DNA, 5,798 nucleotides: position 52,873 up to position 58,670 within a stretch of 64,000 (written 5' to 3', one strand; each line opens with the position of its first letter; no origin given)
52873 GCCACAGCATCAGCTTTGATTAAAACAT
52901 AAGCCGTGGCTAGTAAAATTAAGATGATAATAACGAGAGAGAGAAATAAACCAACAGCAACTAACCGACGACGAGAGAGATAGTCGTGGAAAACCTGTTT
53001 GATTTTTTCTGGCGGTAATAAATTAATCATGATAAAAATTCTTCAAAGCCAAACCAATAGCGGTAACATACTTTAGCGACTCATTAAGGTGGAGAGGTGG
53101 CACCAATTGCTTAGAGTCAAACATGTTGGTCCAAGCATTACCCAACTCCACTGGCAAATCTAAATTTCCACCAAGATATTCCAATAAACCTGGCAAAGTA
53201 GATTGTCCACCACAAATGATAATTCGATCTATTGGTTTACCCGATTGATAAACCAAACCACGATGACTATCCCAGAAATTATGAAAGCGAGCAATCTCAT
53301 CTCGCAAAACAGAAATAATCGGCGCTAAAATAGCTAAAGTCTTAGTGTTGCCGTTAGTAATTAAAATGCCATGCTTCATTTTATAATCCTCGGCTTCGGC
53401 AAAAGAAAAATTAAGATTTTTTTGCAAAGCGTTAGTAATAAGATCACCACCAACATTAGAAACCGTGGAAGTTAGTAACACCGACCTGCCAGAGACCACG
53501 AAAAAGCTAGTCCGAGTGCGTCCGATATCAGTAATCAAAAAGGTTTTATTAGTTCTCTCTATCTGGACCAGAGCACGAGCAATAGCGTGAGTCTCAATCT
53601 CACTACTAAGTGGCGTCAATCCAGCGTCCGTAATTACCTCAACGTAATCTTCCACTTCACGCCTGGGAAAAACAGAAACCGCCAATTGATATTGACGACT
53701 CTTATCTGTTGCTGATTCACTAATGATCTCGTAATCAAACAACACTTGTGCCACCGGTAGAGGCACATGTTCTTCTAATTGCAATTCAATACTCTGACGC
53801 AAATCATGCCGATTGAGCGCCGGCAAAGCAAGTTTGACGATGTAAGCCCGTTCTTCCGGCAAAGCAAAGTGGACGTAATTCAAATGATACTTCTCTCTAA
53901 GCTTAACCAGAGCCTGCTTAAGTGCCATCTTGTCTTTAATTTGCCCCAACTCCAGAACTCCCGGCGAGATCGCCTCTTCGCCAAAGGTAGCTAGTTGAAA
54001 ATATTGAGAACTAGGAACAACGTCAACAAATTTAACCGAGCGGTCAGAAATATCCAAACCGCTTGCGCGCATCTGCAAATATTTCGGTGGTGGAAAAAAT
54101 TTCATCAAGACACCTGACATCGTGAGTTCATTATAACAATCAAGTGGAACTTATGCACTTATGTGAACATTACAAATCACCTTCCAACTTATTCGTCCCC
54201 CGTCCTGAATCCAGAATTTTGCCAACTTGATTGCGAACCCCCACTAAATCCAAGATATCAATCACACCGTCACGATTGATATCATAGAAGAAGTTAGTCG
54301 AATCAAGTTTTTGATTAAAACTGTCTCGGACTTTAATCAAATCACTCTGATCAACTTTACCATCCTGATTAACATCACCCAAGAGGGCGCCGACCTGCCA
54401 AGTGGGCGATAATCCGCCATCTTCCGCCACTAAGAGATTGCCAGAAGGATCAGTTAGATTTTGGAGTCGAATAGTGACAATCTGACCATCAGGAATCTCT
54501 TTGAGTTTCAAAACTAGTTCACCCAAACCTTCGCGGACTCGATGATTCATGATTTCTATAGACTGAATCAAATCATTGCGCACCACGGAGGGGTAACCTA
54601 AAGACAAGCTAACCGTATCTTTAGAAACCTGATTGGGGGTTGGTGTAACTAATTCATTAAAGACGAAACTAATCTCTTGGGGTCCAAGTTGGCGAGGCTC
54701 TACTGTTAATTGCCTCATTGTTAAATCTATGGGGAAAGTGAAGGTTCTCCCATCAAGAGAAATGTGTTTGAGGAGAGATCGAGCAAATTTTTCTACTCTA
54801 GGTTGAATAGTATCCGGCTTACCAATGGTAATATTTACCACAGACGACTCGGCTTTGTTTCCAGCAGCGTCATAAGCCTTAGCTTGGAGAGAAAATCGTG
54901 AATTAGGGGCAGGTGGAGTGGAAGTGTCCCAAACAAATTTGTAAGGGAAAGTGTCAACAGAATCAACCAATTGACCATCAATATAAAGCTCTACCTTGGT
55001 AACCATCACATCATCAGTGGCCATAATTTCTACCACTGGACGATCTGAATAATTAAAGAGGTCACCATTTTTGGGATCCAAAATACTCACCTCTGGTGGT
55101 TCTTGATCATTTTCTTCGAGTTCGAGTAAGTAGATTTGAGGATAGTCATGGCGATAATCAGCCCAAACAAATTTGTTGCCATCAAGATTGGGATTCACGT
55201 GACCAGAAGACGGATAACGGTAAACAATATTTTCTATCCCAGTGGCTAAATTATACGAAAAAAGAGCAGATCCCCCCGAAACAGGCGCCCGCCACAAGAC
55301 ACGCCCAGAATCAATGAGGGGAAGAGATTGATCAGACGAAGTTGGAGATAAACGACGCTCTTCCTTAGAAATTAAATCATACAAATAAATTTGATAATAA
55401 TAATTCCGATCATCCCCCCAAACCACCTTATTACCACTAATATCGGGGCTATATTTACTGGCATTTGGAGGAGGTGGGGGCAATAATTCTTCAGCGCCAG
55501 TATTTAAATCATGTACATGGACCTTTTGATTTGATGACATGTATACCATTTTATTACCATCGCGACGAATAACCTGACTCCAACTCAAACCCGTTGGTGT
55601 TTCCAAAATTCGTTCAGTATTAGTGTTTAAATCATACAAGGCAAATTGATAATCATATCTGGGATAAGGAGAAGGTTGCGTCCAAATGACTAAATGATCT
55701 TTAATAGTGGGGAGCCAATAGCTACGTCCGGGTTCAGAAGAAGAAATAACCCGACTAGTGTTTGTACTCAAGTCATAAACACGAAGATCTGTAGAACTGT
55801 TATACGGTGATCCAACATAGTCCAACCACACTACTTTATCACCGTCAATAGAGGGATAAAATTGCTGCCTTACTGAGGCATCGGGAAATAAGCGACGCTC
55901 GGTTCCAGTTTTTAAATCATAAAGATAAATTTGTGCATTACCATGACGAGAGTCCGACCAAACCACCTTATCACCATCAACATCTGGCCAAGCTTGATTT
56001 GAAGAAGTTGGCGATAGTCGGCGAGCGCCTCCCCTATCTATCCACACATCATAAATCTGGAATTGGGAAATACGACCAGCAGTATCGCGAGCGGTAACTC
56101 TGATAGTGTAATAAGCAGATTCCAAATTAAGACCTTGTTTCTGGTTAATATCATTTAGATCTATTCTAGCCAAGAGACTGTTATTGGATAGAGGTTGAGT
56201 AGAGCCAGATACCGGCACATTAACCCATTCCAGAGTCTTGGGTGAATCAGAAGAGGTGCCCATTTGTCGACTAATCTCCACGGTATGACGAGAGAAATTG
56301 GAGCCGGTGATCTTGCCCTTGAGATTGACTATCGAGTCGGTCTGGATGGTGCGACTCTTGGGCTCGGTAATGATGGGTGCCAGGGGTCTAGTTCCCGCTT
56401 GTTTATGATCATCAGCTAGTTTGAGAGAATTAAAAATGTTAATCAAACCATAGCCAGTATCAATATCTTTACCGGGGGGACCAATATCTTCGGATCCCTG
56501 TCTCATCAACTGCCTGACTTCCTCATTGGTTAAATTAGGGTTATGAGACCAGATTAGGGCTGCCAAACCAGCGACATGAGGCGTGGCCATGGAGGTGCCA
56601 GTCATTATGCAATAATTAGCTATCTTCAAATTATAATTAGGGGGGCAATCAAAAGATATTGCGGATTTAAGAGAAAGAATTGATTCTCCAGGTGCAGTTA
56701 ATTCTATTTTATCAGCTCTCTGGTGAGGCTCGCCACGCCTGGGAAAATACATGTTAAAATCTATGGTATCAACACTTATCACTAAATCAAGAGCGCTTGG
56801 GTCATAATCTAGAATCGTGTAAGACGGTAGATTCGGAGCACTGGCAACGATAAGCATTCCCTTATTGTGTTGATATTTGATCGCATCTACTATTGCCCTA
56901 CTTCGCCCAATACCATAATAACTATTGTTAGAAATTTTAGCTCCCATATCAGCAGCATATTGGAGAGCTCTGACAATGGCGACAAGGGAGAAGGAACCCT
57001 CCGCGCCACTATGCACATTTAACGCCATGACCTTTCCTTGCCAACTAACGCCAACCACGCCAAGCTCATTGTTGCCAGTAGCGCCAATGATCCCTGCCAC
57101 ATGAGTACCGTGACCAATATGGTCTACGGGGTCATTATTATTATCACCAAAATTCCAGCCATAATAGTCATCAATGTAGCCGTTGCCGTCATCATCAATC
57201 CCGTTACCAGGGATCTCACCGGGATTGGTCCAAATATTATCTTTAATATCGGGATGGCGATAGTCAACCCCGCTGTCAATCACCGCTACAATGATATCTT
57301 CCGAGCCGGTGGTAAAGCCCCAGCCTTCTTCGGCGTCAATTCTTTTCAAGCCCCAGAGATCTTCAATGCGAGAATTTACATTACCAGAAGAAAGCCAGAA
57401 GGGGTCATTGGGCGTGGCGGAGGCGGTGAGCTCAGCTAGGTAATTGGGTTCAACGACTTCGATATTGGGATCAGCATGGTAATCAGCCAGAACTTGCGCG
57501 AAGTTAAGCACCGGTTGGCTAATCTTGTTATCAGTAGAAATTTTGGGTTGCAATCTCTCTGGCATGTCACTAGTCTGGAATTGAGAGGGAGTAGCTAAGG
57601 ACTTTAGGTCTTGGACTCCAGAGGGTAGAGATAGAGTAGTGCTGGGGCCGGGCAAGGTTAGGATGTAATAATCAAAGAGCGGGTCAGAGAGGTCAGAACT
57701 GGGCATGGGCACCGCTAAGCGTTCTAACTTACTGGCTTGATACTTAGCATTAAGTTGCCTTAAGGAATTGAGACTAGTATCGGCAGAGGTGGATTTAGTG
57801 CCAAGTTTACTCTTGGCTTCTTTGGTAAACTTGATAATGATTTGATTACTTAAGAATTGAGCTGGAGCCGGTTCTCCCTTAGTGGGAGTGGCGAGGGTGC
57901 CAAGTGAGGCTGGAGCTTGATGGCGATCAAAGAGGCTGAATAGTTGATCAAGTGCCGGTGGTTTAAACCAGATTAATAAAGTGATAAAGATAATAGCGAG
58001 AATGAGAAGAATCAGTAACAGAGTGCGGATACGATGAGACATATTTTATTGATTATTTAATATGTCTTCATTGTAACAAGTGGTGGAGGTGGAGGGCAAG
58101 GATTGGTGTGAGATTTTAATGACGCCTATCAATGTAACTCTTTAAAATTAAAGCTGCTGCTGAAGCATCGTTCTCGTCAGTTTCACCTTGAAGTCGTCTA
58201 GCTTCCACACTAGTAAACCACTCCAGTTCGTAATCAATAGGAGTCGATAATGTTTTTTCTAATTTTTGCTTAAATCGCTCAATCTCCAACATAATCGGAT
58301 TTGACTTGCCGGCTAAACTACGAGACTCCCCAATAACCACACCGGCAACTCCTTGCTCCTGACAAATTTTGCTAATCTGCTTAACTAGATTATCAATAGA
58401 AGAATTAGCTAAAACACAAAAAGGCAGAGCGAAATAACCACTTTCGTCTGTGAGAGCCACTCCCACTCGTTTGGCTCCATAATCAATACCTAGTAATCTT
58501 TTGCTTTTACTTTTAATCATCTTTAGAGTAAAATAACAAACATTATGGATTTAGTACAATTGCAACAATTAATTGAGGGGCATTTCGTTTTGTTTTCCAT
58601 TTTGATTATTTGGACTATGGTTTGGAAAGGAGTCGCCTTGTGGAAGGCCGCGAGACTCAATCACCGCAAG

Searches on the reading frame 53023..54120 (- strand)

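Call 49: search_protein_families(library=pfam, proteins=[window:53023-54120:-], max_evalue=0.001)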
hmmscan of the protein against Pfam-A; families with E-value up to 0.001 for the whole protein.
window:53023-54120:- (365 aa): 2 families
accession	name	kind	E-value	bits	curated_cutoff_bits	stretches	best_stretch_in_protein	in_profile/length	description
PF11104.14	PilM_2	-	4.9e-42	144.5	27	1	21-362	1-340/340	Type IV pilus assembly protein PilM;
PF14450.12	FtsA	-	4.9e-10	40.3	31.8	1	198-355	4-126/127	Cell division protein FtsA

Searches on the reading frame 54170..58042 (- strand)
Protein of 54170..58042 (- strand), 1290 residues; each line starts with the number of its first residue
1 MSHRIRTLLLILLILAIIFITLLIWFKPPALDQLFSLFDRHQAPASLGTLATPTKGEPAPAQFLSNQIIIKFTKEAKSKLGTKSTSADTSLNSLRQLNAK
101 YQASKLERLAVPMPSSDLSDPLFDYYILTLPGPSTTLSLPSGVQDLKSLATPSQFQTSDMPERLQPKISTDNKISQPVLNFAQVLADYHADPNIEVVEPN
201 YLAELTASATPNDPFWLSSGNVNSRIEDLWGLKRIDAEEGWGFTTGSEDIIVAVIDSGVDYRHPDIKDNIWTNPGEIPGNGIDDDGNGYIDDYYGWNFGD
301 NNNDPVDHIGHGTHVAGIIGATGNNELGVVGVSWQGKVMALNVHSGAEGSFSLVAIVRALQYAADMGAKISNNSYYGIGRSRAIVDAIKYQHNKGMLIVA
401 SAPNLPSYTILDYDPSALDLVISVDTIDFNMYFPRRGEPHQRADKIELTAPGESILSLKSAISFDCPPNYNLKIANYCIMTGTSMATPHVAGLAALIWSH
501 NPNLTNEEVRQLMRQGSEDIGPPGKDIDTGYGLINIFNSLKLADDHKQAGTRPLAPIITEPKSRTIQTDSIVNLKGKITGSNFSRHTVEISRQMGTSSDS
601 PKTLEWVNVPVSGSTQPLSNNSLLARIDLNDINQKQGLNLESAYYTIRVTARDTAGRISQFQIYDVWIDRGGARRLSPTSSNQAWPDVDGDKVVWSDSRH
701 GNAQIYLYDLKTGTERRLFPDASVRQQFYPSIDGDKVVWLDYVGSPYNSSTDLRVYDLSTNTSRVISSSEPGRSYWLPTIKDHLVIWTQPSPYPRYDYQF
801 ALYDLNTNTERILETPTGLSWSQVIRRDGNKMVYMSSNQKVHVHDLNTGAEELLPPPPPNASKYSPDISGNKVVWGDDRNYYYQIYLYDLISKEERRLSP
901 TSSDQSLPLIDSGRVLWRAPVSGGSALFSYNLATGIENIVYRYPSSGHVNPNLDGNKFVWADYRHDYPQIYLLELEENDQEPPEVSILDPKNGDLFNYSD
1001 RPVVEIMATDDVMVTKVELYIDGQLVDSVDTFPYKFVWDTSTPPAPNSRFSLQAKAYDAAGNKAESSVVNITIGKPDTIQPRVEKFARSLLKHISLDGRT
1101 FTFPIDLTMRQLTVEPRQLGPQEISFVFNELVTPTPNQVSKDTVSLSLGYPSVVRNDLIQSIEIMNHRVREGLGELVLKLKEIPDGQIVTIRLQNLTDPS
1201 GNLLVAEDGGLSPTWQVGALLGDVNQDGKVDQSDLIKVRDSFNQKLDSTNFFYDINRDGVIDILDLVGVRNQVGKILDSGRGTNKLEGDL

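Call 49: search_protein_families(library=pfam, proteins=[window:54170-58042:-], max_evalue=0.001)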
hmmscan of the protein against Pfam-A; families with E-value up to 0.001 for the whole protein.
window:54170-58042:- (1290 aa): 4 families
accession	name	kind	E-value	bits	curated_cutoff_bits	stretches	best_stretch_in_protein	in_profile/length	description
PF00082.27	Peptidase_S8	-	2.3e-52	178.5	21.8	1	248-532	2-288/288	Subtilase family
PF17957.7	Big_7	-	2.3e-13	51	24.1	1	983-1045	1-61/70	Bacterial Ig domain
PF00404.24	Dockerin_1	-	1.7e-07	31.7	22.9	1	1221-1273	1-56/57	Dockerin type I domain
PF19077.6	Big_13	-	0.00023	22.1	27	0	1036-1073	62-100/102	Bacterial Ig-like domain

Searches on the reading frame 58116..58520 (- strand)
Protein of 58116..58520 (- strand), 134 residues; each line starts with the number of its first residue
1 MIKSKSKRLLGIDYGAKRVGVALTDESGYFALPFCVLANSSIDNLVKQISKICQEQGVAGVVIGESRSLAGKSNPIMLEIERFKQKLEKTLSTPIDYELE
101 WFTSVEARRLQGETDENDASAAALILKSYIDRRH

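Call 50: search_protein_families(library=pfam, proteins=[window:58116-58520:-], max_evalue=0.001)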
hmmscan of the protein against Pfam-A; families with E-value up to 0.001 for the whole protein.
window:58116-58520:- (134 aa): 1 family
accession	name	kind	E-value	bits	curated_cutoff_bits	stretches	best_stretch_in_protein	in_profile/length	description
PF03652.20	RuvX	-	2.1e-25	90.1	29.2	1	8-131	2-133/134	Holliday junction resolvase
